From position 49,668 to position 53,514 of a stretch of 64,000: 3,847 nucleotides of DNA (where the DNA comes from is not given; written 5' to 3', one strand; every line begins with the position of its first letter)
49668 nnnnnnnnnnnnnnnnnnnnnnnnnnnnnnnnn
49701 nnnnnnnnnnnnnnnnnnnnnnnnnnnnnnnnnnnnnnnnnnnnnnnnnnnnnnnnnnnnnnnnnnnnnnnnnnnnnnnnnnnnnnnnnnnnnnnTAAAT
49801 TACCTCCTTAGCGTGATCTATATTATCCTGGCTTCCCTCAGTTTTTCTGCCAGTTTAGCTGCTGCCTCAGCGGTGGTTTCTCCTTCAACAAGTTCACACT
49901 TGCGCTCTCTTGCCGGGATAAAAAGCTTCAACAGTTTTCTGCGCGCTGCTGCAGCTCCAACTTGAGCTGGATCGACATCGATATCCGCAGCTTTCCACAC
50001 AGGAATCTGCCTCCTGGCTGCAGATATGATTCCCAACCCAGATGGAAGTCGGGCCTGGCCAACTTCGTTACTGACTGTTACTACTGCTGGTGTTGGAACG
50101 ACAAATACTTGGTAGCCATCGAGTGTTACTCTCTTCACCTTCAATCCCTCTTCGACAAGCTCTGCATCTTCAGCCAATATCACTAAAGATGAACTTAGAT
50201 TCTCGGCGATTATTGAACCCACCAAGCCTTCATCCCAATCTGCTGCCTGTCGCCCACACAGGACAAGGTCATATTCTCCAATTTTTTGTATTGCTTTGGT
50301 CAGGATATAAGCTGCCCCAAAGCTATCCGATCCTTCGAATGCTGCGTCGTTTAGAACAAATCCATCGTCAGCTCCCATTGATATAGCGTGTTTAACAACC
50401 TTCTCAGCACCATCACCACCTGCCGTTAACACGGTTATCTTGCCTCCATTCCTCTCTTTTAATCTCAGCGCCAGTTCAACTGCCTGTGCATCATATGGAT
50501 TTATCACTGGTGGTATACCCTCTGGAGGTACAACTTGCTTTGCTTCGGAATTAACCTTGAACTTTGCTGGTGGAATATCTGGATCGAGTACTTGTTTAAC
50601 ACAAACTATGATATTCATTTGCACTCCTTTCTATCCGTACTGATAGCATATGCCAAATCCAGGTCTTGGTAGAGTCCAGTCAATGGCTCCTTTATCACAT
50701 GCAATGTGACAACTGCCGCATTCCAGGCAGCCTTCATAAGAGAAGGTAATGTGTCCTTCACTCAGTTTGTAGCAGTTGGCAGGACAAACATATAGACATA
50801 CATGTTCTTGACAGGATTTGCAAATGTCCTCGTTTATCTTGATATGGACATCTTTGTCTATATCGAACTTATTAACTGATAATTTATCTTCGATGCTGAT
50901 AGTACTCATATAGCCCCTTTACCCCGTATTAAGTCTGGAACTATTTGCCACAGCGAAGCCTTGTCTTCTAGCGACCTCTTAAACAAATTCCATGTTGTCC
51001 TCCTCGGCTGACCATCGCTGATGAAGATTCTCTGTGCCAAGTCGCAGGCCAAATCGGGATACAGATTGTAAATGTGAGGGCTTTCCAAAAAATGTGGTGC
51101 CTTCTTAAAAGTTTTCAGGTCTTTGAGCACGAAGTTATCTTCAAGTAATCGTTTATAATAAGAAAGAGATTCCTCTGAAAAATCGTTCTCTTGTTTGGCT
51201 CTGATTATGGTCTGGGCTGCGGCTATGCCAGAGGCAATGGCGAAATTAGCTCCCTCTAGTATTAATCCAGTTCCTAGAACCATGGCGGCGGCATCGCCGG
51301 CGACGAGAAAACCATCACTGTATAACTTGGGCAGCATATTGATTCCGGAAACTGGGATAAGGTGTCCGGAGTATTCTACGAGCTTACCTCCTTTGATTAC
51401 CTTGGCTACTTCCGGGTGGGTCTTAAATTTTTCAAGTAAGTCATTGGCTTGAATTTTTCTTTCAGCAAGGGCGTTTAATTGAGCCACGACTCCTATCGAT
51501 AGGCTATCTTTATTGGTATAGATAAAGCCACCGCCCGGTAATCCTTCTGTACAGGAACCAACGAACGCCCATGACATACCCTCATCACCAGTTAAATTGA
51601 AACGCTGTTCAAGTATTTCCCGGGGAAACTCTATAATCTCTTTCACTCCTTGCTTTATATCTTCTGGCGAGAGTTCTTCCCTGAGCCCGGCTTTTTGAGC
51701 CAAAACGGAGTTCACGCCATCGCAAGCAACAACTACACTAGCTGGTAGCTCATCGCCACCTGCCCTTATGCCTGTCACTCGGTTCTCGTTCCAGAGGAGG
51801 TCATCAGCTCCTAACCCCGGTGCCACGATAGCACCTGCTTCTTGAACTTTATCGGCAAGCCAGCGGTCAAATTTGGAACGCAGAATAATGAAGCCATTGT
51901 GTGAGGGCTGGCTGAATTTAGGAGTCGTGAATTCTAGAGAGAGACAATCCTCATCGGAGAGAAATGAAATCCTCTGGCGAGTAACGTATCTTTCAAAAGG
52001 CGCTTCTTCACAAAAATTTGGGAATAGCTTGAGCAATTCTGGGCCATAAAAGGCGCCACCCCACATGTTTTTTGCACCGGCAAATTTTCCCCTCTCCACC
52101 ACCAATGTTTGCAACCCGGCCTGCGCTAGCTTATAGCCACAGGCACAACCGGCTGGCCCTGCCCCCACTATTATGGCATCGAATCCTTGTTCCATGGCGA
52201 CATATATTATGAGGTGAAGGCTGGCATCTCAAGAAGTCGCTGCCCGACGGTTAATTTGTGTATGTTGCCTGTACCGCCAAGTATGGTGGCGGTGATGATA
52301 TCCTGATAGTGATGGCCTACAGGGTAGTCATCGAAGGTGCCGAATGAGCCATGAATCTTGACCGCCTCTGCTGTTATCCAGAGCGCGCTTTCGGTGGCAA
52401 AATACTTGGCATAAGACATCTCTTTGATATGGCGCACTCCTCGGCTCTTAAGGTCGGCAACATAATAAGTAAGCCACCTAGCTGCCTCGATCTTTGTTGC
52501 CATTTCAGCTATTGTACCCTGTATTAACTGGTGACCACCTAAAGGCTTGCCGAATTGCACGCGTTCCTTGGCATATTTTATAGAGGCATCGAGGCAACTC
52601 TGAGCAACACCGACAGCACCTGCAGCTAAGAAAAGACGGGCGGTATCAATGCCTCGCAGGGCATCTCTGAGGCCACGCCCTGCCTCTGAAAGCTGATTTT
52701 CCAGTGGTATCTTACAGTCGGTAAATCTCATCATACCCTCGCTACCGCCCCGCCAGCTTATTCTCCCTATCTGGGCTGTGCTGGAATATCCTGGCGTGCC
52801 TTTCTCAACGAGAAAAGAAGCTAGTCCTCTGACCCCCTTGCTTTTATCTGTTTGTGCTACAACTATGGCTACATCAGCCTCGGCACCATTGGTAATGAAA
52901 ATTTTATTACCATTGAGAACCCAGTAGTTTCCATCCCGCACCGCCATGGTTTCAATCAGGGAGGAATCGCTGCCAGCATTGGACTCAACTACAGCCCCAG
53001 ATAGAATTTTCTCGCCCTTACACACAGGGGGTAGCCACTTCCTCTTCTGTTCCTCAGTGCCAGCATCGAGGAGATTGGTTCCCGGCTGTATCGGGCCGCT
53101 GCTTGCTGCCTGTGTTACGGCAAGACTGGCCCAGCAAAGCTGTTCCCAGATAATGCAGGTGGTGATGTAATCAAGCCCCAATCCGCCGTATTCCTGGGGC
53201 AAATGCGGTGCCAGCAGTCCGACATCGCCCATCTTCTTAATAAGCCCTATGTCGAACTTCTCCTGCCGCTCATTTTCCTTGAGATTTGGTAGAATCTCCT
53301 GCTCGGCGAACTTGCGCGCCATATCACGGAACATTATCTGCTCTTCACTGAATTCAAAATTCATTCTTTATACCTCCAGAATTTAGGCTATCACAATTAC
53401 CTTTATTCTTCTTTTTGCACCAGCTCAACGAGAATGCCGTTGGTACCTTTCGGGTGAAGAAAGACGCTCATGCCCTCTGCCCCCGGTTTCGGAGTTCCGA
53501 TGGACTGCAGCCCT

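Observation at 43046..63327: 17-gene, ~20-kb co-directional catabolic supercluster: Mo-hydroxylase + split B12 mutase pathway + ACAD/EtfAB/FixCX + radical SAM + hydantoinase A/B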

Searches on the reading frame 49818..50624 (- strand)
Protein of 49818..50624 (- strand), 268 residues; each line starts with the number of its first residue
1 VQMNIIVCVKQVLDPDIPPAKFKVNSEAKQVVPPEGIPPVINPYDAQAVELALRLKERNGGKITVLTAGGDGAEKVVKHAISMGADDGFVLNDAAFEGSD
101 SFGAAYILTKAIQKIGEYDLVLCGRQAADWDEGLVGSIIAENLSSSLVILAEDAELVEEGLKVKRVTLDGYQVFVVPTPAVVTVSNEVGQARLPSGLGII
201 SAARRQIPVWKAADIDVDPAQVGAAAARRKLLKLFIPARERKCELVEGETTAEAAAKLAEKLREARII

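Call 4: search_protein_families(library=pfam, proteins=[window:49818-50624:-])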
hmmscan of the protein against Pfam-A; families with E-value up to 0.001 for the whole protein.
window:49818-50624:- (268 aa): 1 family
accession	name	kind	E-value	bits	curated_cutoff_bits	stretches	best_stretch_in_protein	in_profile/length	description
PF01012.27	ETF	-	1e-30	107.3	26.7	1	39-214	11-180/181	Electron transfer flavoprotein domain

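Call 10: search_protein_families(library=ncbifam, proteins=[window:49818-50624:-], max_evalue=1e-10)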
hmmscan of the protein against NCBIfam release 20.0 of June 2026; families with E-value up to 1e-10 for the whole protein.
window:49818-50624:- (268 aa): 5 families
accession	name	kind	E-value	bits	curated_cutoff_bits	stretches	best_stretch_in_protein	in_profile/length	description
NF040731.1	flavo_sub_EftB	exception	1.2e-54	185.5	445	1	4-268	1-260/260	electron transfer flavoprotein subunit beta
NF042971.1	AcrlCoAredClosAcrB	equivalog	3.2e-41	141.1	475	1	3-268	1-266/266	acryloyl-CoA reductase electron transfer subunit gamma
NF008998.0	PRK12342.1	equivalog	9.9e-29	100.4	338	1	3-264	1-251/254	electron transfer flavoprotein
NF002888.0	PRK03359.1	subfamily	1.3e-26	93.5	219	1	3-264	1-254/256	putative electron transfer flavoprotein FixA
TIGR04503.1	mft_etfB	hypoth_equivalog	7.4e-17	61.6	200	1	42-225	31-228/290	mycofactocin-associated electron transfer flavoprotein beta subunit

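Call 69: search_solved_structures(query=window:49818-50624:-, max_evalue=1e-15)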
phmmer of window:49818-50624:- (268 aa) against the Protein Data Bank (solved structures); distinct sequences matched with E-value up to 1e-15: 9.
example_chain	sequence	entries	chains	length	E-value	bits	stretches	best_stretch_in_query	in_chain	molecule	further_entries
6fah_B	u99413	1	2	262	3.9e-44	154.3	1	3-268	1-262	Caffeyl-CoA reductase-Etf complex subunit CarD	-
4kpu_B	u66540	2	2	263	6.1e-38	134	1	3-268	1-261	Electron transfer flavoprotein alpha/beta-subunit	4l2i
5ol2_B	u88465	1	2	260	3e-35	125.2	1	3-267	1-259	Electron transfer flavoprotein small subunit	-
7koe_A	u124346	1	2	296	1.5e-34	122.9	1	3-264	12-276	Electron transfer flavoprotein, beta subunit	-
7qh2_B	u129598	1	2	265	3.9e-29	105.2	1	4-252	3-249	Lactate dehydrogenase (NAD(+),ferredoxin) subunit LctB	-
5ow0_B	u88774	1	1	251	4.6e-23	85.3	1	3-267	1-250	Electron transfer flavoprotein, beta subunit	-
1o94_C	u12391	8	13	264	1.5e-17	67.3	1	22-264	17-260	ELECTRON TRANSFER FLAVOPROTEIN BETA-SUBUNIT | ELECTRON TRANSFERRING FLAVOPROTEIN BETA-SUBUNIT | Electron transfer flavoprotein subunit beta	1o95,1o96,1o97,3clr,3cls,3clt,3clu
2a1t_S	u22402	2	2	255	3.7e-17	65.9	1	2-220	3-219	Electron transfer flavoprotein beta-subunit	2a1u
1efv_B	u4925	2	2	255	6.5e-17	65.1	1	2-220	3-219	ELECTRON TRANSFER FLAVOPROTEIN | Electron transfer flavoprotein beta-subunit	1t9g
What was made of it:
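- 49818..50624 (-): M2: EtfB, bifurcating-type. Non-bifurcating Etfs score about half as much (call 69).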

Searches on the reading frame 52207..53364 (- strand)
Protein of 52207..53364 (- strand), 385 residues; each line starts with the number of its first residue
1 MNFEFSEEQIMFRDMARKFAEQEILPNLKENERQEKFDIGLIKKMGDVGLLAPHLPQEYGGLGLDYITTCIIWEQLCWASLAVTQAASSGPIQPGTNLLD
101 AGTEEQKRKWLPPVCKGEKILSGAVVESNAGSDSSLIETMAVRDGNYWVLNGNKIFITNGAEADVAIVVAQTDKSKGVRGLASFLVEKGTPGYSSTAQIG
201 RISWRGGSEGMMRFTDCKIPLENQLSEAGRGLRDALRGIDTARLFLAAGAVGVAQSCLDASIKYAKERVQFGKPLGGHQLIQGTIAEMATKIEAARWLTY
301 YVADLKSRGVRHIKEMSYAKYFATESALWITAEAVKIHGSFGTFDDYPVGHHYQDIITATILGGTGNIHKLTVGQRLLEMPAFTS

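Call 4: search_protein_families(library=pfam, proteins=[window:52207-53364:-])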
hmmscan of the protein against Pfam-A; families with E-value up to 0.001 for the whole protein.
window:52207-53364:- (385 aa): 4 families
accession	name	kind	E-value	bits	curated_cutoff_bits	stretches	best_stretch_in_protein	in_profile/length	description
PF00441.29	Acyl-CoA_dh_1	-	2.4e-40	138.5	22.4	1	229-378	1-150/150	Acyl-CoA dehydrogenase, C-terminal domain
PF02771.21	Acyl-CoA_dh_N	-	2.4e-32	112.1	22.9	1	6-118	1-113/113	Acyl-CoA dehydrogenase, N-terminal domain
PF08028.16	Acyl-CoA_dh_2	-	1.5e-17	64.6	22.7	1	245-360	2-127/134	Acyl-CoA dehydrogenase, C-terminal domain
PF02770.24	Acyl-CoA_dh_M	-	5.3e-17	62.2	33.3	1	124-217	3-97/97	Acyl-CoA dehydrogenase, middle domain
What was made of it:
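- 52207..53364 (-): M2: short-chain, Bcd-like acyl-CoA dehydrogenase (385 aa). All four ACAD Pfam domains are present (call 4).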

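Call 10: search_protein_families(library=ncbifam, proteins=[window:52207-53364:-], max_evalue=1e-10)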
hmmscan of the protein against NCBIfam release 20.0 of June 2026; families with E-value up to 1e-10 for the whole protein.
window:52207-53364:- (385 aa): 20 families
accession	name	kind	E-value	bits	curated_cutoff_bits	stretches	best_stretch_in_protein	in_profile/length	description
NF042972.1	AcrlCoAredClosAcrC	equivalog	1.3e-104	349.9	640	1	1-378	1-377/378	acryloyl-CoA reductase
NF045552.1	GlutCoADH_Des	equivalog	9.7e-81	271.9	470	1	1-374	1-376/387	glutaryl-CoA dehydrogenase Acd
NF058590.1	AcCoDHFadEBacil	equivalog_domain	2.8e-73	247.4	600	1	4-378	20-411/586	acyl-CoA dehydrogenase FadE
NF043006.1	CyhCrbnylCoADH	equivalog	3.4e-66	223.8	650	1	6-377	5-375/380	cyclohexane-1-carbonyl-CoA dehydrogenase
NF045652.1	ProlPCPDhRedW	equivalog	1.1e-62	212.1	650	1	11-375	6-371/376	L-prolyl-[peptidyl-carrier protein] dehydrogenase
TIGR03207.1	cyc_hxne_CoA_dh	equivalog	2e-62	211.1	575.35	1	6-375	2-369/372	cyclohexanecarboxyl-CoA dehydrogenase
NF042439.1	SulpropCoADesulf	equivalog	2.1e-59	201.2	600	1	14-380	2-373/379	3-sulfinopropanoyl-CoA desulfinase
NF053553.1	prodigi_MBC_PigA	equivalog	4e-54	184.2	500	1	1-376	1-378/381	prodigiosin MBC biosynthesis dehydrogenase PigA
NF008997.0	PRK12341.1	equivalog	1.7e-49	168.9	537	1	1-376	1-375/382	acyl-CoA dehydrogenase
NF002885.1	PRK03354.1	equivalog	6.9e-46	157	540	1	1-378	1-374/378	crotonobetainyl-CoA dehydrogenase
NF052270.1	Staph_DH_FadE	equivalog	4.1e-33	114.7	600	1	97-383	116-399/400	acyl-CoA dehydrogenase FadE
TIGR03203.1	pimD_small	equivalog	5e-33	114.7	652.7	1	3-359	2-358/378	pimeloyl-CoA dehydrogenase small subunit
TIGR03204.1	pimC_large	equivalog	2.6e-19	69.4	623.85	1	3-275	2-274/395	pimeloyl-CoA dehydrogenase large subunit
NF050027.1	acylCoADhIpdE2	equivalog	7.4e-18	65.1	450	1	239-340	177-273/311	acyl-CoA dehydrogenase IpdE2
NF007000.1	PRK09463.1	subfamily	3.4e-17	62.1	600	1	45-342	82-397/726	acyl-CoA dehydrogenase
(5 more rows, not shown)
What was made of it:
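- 52207..53364 (-): The best NCBIfam hit is AcrC at 350 bits, below the 640 cut-off (call 10).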

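Call 68: search_solved_structures(query=window:52207-53364:-, max_evalue=1e-60)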
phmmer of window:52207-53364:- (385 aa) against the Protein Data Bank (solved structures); distinct sequences matched with E-value up to 1e-60: 30.
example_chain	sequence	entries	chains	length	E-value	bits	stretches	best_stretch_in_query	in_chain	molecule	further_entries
4l1f_A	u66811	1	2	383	2.8e-82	280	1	1-378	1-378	Acyl-CoA dehydrogenase domain protein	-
5ol2_C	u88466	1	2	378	1.3e-80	274.5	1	8-378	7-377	Acyl-CoA dehydrogenase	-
5lnx_A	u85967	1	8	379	1.8e-77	264.2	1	6-378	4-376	Acyl-CoA dehydrogenase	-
1ukw_A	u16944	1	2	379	5.5e-76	259.3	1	2-378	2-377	acyl-CoA dehydrogenase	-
4m9a_A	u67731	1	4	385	7.3e-74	252.3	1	5-376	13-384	Acyl-CoA dehydrogenase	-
4n5f_A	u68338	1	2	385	1.4e-73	251.4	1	5-376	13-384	Putative acyl-CoA dehydrogenase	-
4o5m_A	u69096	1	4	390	3.3e-73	250.1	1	1-379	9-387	Isovaleryl-CoA dehydrogenase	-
6fah_C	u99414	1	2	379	3.5e-73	250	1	5-378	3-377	Caffeyl-CoA reductase-Etf complex subunit CarC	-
7y0a_A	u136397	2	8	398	7.9e-73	248.9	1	4-379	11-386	Short-chain specific acyl-CoA dehydrogenase, mitochondrial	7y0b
8sgs_A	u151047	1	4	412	9.5e-73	248.6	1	4-378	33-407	Short-chain specific acyl-CoA dehydrogenase, mitochondrial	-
2vig_A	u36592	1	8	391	4.8e-72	246.3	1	4-379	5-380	SHORT-CHAIN SPECIFIC ACYL-COA DEHYDROGENASE,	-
1jqi_A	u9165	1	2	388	5.5e-72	246.1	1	3-378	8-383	short chain acyl-CoA dehydrogenase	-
4kto_A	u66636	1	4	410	8.6e-72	245.5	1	1-378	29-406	isovaleryl-CoA dehydrogenase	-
3pfd_A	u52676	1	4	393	4.5e-71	243.1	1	3-378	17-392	Acyl-CoA dehydrogenase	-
4u83_A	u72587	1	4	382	1.9e-70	241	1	7-375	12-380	Acyl-CoA dehydrogenase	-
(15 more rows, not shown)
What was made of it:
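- The ACAD and Etf are closest to bifurcating Bcd/Etf, CarCDE and EtfABCX (calls 68, 69).
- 52207..53364 (-): The closest solved structures are Bcd of A. fermentans (4l1f), Bcd of C. difficile (5ol2_C) and CarC (call 68).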
